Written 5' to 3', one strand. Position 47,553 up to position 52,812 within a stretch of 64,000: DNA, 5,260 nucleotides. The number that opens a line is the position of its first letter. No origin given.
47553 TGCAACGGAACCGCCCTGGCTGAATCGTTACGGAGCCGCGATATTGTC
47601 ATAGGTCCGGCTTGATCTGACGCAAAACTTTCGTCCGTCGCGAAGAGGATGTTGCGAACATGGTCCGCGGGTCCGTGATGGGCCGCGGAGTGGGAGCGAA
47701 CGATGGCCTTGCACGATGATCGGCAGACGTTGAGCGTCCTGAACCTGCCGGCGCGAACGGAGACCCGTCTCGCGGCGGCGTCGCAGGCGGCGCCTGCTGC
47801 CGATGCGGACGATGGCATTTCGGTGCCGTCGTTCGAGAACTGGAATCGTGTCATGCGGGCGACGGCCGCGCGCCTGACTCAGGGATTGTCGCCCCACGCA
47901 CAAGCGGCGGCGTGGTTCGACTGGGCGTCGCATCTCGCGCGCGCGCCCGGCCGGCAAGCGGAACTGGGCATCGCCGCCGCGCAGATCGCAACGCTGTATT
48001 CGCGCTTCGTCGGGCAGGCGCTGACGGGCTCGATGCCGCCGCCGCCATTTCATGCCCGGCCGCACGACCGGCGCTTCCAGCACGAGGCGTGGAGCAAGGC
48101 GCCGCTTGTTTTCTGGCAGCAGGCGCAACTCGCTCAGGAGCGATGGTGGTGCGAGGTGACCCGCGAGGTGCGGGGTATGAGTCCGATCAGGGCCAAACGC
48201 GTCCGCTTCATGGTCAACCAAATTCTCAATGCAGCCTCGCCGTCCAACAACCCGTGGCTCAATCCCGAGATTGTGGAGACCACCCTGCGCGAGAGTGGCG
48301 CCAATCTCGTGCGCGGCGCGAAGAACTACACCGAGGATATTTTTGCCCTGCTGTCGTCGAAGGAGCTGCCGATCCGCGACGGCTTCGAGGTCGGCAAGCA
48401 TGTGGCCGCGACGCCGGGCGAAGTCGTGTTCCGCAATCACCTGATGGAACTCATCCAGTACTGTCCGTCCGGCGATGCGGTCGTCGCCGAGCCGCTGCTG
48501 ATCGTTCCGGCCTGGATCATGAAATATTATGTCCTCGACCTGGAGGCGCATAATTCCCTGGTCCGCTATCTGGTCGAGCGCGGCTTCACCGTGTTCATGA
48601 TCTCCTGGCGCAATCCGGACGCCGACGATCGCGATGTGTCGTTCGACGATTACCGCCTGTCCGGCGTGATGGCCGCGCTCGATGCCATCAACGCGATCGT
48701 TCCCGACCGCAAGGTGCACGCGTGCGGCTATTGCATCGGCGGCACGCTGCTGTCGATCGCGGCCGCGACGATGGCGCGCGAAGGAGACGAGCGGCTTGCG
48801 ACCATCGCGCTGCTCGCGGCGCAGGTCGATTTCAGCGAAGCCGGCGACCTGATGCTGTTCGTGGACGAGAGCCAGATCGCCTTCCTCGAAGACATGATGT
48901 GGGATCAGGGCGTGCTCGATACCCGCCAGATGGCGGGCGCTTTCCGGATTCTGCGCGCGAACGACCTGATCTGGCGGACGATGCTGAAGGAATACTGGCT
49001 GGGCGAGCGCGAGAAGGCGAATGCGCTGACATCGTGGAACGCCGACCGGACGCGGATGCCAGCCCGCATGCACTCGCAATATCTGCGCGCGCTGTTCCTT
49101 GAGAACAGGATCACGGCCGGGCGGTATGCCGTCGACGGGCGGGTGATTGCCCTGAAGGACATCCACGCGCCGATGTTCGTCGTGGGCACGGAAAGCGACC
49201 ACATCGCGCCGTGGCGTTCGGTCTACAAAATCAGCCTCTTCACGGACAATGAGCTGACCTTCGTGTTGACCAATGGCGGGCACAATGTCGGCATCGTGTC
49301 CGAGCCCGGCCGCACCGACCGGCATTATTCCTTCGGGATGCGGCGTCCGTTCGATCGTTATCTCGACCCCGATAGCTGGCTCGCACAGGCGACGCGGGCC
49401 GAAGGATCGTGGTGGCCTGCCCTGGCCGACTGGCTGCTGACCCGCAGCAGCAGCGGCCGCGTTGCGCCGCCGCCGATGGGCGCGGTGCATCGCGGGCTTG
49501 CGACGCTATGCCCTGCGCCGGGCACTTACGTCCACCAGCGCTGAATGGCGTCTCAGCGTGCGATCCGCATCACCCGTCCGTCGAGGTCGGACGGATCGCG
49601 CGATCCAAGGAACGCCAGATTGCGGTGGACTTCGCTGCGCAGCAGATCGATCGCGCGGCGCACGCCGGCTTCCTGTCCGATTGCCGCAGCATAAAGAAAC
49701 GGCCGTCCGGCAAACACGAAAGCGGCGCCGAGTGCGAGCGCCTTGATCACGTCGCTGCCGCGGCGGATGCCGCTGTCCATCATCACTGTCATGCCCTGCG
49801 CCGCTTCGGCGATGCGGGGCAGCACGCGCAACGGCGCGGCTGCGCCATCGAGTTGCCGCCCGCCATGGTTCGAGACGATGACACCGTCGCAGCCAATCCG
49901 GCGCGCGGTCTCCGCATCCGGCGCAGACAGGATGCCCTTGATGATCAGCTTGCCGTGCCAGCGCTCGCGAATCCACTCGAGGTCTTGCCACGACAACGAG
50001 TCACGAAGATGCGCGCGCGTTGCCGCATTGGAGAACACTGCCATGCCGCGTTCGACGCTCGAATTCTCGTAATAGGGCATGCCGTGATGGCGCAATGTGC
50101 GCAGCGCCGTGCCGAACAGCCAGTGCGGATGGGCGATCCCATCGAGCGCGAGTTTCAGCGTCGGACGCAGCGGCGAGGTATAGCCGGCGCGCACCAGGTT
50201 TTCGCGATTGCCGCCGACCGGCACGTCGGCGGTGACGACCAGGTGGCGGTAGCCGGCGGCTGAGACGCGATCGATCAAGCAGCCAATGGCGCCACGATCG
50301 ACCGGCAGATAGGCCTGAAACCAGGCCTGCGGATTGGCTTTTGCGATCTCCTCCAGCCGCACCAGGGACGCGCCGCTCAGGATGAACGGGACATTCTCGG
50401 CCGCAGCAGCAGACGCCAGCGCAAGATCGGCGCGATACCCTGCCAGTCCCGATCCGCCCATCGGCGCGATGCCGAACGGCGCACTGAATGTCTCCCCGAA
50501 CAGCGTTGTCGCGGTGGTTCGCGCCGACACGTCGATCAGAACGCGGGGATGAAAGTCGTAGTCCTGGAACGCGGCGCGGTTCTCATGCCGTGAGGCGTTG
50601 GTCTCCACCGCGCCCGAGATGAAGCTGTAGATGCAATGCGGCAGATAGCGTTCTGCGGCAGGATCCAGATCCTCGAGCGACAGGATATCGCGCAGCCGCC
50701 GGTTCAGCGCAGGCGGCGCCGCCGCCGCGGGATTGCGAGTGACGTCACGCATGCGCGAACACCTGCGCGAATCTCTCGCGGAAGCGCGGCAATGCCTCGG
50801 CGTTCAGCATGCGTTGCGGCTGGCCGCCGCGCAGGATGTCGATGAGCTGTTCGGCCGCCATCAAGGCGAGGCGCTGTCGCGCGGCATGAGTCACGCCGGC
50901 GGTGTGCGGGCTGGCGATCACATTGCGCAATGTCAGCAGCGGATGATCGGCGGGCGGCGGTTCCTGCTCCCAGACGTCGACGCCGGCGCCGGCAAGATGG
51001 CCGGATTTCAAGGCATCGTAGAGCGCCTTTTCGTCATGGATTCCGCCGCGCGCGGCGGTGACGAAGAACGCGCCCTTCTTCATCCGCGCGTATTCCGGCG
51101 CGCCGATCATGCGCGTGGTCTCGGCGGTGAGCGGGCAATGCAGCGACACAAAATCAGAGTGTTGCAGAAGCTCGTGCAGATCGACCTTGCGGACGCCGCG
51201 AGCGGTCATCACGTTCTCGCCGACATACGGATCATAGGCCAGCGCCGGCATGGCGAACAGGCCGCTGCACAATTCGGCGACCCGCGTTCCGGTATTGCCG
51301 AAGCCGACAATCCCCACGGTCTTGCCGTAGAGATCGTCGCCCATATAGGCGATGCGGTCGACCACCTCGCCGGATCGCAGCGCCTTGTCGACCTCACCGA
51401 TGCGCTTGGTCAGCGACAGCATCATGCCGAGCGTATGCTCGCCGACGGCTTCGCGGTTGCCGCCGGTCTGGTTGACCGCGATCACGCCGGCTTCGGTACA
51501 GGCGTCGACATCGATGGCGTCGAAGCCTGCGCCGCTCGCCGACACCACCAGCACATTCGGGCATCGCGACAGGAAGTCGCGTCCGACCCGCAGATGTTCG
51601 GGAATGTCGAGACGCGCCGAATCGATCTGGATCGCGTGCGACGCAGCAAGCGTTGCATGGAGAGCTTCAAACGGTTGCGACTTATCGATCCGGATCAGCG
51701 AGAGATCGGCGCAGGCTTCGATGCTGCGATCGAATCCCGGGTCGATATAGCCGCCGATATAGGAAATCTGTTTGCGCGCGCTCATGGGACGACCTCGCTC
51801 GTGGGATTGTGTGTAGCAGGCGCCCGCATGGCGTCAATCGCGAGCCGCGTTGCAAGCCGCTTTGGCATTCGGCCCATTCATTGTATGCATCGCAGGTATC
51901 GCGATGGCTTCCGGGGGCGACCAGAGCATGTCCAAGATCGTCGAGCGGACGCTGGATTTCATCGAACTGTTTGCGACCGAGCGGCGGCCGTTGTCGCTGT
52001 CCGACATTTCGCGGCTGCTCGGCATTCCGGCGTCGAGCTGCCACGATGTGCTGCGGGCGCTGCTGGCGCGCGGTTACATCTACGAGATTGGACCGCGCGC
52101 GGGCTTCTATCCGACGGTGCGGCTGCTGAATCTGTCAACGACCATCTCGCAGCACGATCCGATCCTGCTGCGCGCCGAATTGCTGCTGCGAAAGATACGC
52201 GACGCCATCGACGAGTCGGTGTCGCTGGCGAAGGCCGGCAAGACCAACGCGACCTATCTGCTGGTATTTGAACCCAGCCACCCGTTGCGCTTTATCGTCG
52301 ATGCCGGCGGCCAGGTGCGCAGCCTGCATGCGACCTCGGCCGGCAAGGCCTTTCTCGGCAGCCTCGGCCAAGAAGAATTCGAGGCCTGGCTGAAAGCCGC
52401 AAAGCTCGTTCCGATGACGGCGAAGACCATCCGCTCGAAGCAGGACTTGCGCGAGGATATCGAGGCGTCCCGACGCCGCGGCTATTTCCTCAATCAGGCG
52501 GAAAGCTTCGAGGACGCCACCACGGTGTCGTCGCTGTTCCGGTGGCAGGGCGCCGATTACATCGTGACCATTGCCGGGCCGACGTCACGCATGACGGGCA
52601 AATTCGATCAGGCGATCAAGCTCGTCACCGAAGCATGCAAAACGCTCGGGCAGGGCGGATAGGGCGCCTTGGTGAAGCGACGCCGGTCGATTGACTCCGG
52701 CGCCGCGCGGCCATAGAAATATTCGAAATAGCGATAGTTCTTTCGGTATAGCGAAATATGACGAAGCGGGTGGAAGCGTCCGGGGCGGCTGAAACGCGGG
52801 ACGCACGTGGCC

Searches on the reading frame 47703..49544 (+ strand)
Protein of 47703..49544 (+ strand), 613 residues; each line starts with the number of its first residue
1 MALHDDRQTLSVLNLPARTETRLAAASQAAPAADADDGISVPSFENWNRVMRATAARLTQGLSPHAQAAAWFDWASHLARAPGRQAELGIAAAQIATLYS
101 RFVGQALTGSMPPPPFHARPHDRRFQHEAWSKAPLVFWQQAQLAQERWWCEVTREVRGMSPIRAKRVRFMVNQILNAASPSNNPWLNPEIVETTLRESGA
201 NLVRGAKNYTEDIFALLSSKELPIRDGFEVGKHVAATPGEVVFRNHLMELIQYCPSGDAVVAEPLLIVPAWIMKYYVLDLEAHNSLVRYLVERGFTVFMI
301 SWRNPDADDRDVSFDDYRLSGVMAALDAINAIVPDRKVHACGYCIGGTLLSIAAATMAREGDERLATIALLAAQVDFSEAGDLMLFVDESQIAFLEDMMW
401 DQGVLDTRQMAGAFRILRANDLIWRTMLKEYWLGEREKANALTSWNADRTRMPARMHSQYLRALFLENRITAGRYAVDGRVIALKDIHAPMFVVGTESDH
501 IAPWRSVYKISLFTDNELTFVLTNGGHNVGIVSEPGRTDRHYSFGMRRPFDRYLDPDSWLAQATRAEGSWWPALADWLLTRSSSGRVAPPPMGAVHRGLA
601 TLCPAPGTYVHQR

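Call 10: search_protein_families(library=pfam, proteins=[window:47703-49544:+])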
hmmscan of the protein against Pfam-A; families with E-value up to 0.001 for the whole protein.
window:47703-49544:+ (613 aa): 3 families
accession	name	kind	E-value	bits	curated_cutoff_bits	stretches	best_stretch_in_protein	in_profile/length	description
PF07167.19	PhaC_N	-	2.3e-51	174.4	23.7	1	122-290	2-173/173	Poly-beta-hydroxybutyrate polymerase (PhaC) N-terminus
PF00561.26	Abhydrolase_1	-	9.4e-17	61.9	25.8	1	264-531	2-242/245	alpha/beta hydrolase fold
PF12551.13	PHBC_N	-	3e-13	49.8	25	1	47-84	6-43/43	Poly-beta-hydroxybutyrate polymerase N terminal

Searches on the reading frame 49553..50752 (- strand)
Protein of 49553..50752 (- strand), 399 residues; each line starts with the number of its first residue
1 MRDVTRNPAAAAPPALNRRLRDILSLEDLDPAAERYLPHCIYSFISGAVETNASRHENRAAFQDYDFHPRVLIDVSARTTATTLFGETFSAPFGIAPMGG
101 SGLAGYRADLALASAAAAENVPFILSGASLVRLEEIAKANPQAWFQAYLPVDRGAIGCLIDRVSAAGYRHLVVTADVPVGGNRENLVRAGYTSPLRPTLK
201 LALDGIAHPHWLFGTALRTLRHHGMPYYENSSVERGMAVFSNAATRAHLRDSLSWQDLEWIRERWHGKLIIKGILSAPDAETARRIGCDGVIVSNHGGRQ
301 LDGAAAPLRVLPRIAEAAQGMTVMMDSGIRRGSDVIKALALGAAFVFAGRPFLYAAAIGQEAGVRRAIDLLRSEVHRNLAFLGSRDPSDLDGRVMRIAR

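Call 10: search_protein_families(library=pfam, proteins=[window:49553-50752:-])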
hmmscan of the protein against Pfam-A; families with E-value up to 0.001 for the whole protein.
window:49553-50752:- (399 aa): 3 families
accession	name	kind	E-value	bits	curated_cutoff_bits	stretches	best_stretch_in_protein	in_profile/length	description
PF01070.24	FMN_dh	-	4.2e-122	408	24.9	1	33-394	1-347/350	FMN-dependent dehydrogenase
PF00478.31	IMPDH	-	0.00039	20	25.6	1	317-352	204-239/345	IMP dehydrogenase / GMP reductase domain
PF03060.21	NMO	-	0.00063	19.7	28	1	266-364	135-237/331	Nitronate monooxygenase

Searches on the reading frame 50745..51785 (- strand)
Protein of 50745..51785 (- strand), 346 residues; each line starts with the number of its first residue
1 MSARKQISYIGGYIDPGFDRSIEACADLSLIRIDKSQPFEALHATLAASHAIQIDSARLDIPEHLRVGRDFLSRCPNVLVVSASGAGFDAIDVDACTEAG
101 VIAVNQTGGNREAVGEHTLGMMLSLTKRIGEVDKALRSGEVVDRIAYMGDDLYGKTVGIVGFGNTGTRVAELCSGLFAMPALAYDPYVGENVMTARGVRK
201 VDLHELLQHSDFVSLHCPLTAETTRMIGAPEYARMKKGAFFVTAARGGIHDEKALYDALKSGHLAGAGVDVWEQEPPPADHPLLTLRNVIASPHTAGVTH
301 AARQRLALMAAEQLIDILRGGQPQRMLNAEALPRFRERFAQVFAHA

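Call 10: search_protein_families(library=pfam, proteins=[window:50745-51785:-])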
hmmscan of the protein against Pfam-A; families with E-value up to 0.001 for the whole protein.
window:50745-51785:- (346 aa): 2 families
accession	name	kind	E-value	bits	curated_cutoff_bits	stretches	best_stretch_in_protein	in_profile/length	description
PF02826.25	2-Hacid_dh_C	-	6.4e-60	202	25.1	1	119-296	1-178/178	D-isomer specific 2-hydroxyacid dehydrogenase, NAD binding domain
PF00389.36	2-Hacid_dh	-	1.2e-18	67.5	24.6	1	30-328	21-134/134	D-isomer specific 2-hydroxyacid dehydrogenase, catalytic domain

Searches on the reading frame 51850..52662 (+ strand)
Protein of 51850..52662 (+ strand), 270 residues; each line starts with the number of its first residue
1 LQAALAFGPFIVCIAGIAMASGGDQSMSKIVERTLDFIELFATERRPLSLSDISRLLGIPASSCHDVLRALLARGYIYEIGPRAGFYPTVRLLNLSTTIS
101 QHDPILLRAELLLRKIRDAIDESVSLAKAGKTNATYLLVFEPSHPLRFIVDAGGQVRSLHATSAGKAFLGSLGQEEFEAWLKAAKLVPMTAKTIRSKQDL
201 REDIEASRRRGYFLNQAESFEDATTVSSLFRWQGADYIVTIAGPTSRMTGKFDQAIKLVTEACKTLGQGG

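Call 43: search_protein_families(library=pfam, proteins=[window:51850-52662:+], max_evalue=0.1)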
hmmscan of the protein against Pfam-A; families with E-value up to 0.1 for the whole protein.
window:51850-52662:+ (270 aa): 8 families
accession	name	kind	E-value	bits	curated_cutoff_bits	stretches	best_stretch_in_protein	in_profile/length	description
PF01614.24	IclR_C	-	4.7e-22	78.8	24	1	103-262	7-168/174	Bacterial transcriptional regulator IclR C-terminal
PF09339.16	HTH_IclR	-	2.8e-12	46.7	22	1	31-78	2-49/52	IclR helix-turn-helix domain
PF01978.25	TrmB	-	2.6e-05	24.4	25.6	1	44-83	19-58/68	Sugar-specific transcriptional regulator TrmB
PF12802.13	MarR_2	-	3.6e-05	24.3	27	1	40-78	11-51/61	MarR family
PF13412.12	HTH_24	-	0.0014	18.6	21.9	1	48-77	18-47/48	Winged helix-turn-helix DNA-binding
PF12840.13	HTH_20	-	0.017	15.5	27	1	41-73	13-44/51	Helix-turn-helix domain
PF13463.12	HTH_27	-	0.083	13.6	22.2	0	44-77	15-48/68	Winged helix DNA-binding domain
PF08784.17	RPA_C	-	0.095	13.9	22.6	0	24-78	46-100/106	Replication protein A C terminal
